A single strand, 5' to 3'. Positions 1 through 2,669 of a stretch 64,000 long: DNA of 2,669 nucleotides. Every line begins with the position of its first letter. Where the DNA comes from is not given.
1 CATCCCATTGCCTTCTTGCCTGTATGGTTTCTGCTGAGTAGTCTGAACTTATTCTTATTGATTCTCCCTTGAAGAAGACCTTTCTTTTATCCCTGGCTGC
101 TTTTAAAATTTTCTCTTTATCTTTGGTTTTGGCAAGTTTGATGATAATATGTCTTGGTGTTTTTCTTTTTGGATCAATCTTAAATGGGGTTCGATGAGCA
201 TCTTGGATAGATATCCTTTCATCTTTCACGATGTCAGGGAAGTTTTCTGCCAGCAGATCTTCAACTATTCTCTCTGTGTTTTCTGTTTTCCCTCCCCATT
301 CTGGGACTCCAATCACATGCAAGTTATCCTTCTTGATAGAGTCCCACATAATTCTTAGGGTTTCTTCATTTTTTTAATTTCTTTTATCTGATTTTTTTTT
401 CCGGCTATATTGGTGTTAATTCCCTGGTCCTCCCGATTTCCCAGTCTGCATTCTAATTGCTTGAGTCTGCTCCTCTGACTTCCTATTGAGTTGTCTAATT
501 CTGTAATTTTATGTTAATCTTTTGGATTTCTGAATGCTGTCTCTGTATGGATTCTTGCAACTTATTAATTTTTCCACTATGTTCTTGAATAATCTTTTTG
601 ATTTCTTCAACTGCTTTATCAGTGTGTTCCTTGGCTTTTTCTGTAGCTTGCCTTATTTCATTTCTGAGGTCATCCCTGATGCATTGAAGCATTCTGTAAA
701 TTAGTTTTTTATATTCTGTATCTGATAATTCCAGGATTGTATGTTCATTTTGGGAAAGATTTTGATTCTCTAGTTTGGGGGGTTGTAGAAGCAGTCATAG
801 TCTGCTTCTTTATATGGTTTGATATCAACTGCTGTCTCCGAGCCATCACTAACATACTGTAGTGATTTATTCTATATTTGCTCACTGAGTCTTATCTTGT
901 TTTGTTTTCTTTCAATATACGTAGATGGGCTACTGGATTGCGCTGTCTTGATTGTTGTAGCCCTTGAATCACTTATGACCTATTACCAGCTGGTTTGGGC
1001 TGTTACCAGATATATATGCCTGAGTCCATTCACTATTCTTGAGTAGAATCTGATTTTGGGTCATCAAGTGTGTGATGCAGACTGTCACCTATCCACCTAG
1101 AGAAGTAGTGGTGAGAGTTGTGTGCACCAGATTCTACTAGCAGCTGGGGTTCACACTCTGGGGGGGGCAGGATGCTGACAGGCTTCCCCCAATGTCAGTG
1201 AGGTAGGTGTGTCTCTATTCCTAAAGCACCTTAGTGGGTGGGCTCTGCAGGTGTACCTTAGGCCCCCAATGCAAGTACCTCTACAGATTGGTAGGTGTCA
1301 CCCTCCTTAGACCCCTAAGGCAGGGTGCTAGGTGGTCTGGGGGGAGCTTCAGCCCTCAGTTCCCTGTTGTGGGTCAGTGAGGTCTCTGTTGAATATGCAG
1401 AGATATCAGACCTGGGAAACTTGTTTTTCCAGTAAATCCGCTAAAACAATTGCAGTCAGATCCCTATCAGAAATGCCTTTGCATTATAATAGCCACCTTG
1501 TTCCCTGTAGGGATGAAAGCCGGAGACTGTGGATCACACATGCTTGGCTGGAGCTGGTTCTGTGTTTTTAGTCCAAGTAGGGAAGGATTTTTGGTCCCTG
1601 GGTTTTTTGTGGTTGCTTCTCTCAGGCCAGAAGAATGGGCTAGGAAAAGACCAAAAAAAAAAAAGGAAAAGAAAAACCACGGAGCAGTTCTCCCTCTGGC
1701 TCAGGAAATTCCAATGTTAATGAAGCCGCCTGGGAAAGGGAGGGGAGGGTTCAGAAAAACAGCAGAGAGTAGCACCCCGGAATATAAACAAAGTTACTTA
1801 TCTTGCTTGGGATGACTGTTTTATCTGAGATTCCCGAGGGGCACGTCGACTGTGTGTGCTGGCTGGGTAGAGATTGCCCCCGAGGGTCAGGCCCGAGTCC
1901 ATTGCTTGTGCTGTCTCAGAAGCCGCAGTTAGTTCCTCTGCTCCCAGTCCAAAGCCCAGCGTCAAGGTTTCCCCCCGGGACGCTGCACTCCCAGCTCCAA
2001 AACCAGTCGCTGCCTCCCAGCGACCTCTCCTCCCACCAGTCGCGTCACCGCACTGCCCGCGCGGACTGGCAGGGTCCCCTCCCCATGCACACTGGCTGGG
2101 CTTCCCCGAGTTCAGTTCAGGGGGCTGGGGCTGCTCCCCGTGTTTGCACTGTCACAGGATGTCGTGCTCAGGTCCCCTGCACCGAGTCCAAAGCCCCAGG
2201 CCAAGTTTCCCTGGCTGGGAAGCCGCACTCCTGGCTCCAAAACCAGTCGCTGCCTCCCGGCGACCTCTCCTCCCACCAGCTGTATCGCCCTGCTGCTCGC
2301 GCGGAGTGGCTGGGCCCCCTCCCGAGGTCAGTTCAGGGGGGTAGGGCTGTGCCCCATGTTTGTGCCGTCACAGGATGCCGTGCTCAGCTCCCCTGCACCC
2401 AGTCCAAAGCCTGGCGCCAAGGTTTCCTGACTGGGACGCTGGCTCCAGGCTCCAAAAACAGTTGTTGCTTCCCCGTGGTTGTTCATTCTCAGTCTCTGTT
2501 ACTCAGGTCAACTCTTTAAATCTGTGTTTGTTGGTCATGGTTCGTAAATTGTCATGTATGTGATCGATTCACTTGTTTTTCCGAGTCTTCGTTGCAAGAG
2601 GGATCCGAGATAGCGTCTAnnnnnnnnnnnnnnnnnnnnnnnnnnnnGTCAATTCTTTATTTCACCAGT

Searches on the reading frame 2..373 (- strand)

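Call 33: search_protein_families(library=pfam, proteins=[window:2-373:-], max_evalue=0.01)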
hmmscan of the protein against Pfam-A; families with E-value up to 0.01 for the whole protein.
window:2-373:- (124 aa): 1 family
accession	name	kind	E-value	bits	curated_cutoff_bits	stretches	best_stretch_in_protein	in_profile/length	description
PF02994.20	Transposase_22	-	2.1e-22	79.7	22.4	1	16-111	2-98/98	L1 transposable element RBD-like domain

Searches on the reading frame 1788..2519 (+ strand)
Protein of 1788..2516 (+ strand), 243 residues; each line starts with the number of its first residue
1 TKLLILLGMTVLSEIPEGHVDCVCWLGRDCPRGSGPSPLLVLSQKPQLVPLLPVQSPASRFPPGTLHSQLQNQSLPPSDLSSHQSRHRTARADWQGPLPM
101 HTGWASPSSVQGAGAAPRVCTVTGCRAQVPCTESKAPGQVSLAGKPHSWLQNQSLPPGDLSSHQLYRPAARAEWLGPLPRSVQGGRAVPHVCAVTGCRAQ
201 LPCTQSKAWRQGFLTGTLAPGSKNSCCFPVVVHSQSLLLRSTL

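Call 13: search_protein_families(library=pfam, proteins=[window:1803-2519:+], max_evalue=0.01)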
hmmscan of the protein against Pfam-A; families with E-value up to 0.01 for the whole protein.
window:1803-2519:+ (238 aa): 1 family
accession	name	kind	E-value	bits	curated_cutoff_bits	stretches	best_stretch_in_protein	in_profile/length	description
PF23208.1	zf_C2H2_ZNF598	-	0.0091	16.5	27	0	68-83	13-28/34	ZNF598 C2H2 zinc finger domain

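Call 33: search_protein_families(library=pfam, proteins=[window:1788-2516:+], max_evalue=0.01)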
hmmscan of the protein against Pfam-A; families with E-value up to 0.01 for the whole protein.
window:1788-2516:+ (243 aa): 1 family
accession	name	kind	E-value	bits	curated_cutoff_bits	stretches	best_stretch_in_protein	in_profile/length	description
PF23208.1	zf_C2H2_ZNF598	-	0.0097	16.4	27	0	73-88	13-28/34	ZNF598 C2H2 zinc finger domain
